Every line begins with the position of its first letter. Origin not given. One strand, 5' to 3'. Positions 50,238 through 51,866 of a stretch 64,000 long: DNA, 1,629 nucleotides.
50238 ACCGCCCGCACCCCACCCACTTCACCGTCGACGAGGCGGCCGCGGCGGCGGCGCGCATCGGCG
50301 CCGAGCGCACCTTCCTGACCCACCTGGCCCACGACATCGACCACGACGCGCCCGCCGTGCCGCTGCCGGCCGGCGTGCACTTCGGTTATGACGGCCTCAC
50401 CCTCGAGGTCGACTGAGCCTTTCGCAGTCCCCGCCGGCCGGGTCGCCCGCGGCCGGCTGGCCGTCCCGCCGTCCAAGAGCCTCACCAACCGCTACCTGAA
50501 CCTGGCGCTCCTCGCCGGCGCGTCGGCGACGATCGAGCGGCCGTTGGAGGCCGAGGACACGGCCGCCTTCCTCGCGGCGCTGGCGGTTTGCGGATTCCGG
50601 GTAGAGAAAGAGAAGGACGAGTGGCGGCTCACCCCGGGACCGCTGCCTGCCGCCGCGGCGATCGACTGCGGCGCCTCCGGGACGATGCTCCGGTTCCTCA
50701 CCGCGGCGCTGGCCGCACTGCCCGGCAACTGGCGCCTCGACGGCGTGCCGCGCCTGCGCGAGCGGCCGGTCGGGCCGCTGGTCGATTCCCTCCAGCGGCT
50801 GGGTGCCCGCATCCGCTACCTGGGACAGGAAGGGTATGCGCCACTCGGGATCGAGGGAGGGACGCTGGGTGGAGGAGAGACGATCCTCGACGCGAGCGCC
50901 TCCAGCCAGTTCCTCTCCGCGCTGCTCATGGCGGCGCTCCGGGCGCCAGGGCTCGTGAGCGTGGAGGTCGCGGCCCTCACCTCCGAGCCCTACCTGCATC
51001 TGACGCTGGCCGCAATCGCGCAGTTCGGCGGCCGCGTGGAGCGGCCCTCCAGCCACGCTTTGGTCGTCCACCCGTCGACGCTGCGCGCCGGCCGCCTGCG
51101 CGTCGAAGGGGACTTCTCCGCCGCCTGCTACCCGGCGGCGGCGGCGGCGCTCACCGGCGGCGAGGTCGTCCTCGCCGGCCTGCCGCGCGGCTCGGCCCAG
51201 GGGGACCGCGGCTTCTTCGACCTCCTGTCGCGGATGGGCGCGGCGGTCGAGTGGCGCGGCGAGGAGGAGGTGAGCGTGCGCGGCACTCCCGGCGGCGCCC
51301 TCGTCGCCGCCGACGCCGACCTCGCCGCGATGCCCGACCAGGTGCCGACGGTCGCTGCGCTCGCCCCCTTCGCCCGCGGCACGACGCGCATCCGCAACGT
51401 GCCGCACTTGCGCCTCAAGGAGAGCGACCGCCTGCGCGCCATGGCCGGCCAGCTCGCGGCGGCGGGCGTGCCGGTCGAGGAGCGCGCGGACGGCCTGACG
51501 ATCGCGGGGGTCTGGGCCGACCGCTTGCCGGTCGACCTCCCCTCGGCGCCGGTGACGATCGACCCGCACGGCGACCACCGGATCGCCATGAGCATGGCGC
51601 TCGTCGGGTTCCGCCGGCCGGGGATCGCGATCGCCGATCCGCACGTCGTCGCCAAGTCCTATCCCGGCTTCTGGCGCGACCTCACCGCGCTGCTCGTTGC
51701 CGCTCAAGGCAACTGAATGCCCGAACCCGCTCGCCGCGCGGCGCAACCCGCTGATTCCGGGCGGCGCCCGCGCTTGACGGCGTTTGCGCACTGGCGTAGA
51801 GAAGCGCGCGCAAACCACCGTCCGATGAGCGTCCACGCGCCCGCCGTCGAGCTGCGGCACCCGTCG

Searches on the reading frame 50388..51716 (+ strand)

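Call 13: search_protein_families(library=pfam, proteins=[window:50388-51716:+])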
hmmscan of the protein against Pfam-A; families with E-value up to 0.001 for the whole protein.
window:50388-51716:+ (442 aa): 1 family
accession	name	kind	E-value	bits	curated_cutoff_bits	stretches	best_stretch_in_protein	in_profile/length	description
PF00275.25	EPSP_synthase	-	4.3e-94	316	22.8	1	21-432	8-417/417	EPSP synthase (3-phosphoshikimate 1-carboxyvinyltransferase)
